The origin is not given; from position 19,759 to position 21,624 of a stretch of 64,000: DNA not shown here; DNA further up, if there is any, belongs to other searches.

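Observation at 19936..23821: Apparently split YfhO-like enzyme: TM core and ecto/C-terminal domain encoded by two overlapping genes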

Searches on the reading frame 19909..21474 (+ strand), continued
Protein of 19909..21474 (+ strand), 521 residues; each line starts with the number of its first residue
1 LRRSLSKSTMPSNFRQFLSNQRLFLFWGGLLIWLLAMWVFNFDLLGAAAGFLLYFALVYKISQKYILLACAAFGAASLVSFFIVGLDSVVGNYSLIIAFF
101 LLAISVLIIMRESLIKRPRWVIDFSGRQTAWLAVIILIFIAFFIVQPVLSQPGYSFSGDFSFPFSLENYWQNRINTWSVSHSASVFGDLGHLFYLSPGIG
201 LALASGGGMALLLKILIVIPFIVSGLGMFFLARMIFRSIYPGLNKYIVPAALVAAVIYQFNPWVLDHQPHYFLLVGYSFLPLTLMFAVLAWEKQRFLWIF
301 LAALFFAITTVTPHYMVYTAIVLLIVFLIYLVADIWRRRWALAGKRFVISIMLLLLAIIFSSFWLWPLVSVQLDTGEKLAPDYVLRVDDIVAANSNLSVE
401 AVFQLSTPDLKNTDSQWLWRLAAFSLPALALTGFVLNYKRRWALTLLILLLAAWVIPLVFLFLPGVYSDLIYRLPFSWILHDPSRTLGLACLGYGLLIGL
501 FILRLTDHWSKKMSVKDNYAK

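Call 63: fold_search(model_id=the predicted structure, library=pdb)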
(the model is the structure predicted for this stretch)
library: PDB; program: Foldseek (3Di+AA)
matches with E <= 10: 140; with E <= 0.001: 0
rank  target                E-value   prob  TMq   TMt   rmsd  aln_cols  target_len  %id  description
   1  7e9s_A                3.0e-02  1.00  0.41  0.26  12.3       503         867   12  Archaeal oligosaccharyltransferase AglB from Archaeoglobus fulgidus in complex with an inhibitory peptide and a dolich (released 2021-09-08)
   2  8imx_U                3.0e-02  1.00  0.32  0.37  12.0       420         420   10  Cryo-EM structure of GPI-T with a chimeric GPI-anchored protein (released 2023-08-16)
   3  8if8_C                3.5e-02  0.98  0.29  0.26  18.4       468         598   13  Arabinosyltransferase AftA (released 2023-05-31)
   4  8agc_A                5.2e-02  1.00  0.44  0.34   9.1       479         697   12  Structure of yeast oligosaccharylransferase complex with lipid-linked oligosaccharide and non-acceptor peptide bound (released 2022-12-07)
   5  6wby                  9.2e-02  1.00  0.43  0.20   6.2       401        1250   13  Single-Particle Cryo-EM Structure of Arabinofuranosyltransferase AftD from Mycobacteria, Mutant R1389S Class 2 (released 2020-05-13)
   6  8age_A                1.3e-01  1.00  0.44  0.36  10.6       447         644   12  Structure of yeast oligosaccharylransferase complex with acceptor peptide bound (released 2022-12-07)
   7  7oci_F                1.4e-01  1.00  0.39  0.32  12.2       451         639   11  Cryo-EM structure of yeast Ost6p containing oligosaccharyltransferase complex (released 2022-02-16)
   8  6ezn_F                1.4e-01  0.97  0.34  0.28  16.9       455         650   13  Cryo-EM structure of the yeast oligosaccharyltransferase (OST) complex (released 2018-01-17)
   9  6ftg_5                1.6e-01  0.99  0.43  0.35  14.5       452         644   11  Subtomogram average of OST-containing ribosome-translocon complexes from canine rough microsomal membranes (released 2018-03-21)
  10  5f15                  1.6e-01  0.77  0.27  0.26  21.4       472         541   12  Crystal Structure of ArnT from Cupriavidus metallidurans bound to Undecaprenyl phosphate (released 2016-02-17)
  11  8agb_A                1.9e-01  0.99  0.39  0.32  13.2       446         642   11  Structure of yeast oligosaccharylransferase complex with lipid-linked oligosaccharide bound (released 2022-12-07)
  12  6gxc_A                1.9e-01  0.99  0.40  0.31   9.9       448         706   12  Bacterial oligosaccharyltransferase PglB in complex with an inhibitory peptide and a reactive lipid-linked oligosaccha (released 2018-11-14)
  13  3wak                  1.9e-01  0.98  0.40  0.25  15.7       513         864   11  Crystal structure of the Archaeoglobus fulgidus oligosaccharyltransferase (O29867_ARCFU) in the apo form (released 2013-10-30)
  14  8pn9_A                2.2e-01  0.99  0.41  0.33  12.0       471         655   12  Structure of human oligosaccharyltransferase OST-A complex bound to NGI-1 (released 2024-05-08)
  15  7bvc_B                2.2e-01  0.93  0.37  0.21  10.8       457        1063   14  Cryo-EM structure of Mycobacterium smegmatis arabinosyltransferase EmbA-EmbB-AcpM2 in complex with ethambutol (released 2020-04-29)
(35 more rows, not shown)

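Call 77: find_homologous_proteins(query=A6, max_evalue=1e-10)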
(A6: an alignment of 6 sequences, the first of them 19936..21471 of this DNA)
Query A6 (6 sequences) (512 aa, profile of the alignment): 6 proteins with E <= 1e-10 among 8000 candidates.
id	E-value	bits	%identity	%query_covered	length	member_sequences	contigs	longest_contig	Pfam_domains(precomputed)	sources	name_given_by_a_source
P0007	6.1e-235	799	64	99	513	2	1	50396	-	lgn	-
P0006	3.0e-234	797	66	99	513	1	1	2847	-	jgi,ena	-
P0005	7.1e-231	786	100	100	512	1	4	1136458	-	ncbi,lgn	-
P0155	1.1e-88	317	43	59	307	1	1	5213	-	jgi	-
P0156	8.0e-21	93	23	72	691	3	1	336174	-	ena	-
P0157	2.0e-19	88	28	16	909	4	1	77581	-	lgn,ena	-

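Call 79: find_encoding_contigs(protein=P0155, flank=5000, max_places=3)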
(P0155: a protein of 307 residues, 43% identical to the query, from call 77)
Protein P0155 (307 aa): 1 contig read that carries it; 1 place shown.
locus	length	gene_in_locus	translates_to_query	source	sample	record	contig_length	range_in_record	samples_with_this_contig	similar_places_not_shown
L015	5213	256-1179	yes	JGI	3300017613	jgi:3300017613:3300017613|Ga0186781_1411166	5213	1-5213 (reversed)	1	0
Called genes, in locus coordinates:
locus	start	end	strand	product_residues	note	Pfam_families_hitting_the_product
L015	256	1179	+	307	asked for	-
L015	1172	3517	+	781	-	-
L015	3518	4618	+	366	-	PF01075:Glyco_transf_9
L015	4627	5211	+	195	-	?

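Call 85: search_solved_structures(query=A6, max_evalue=10, show_alignments=1)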
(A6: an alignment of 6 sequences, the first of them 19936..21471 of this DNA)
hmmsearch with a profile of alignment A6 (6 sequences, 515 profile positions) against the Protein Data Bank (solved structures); distinct sequences matched with E-value up to 10: 0.
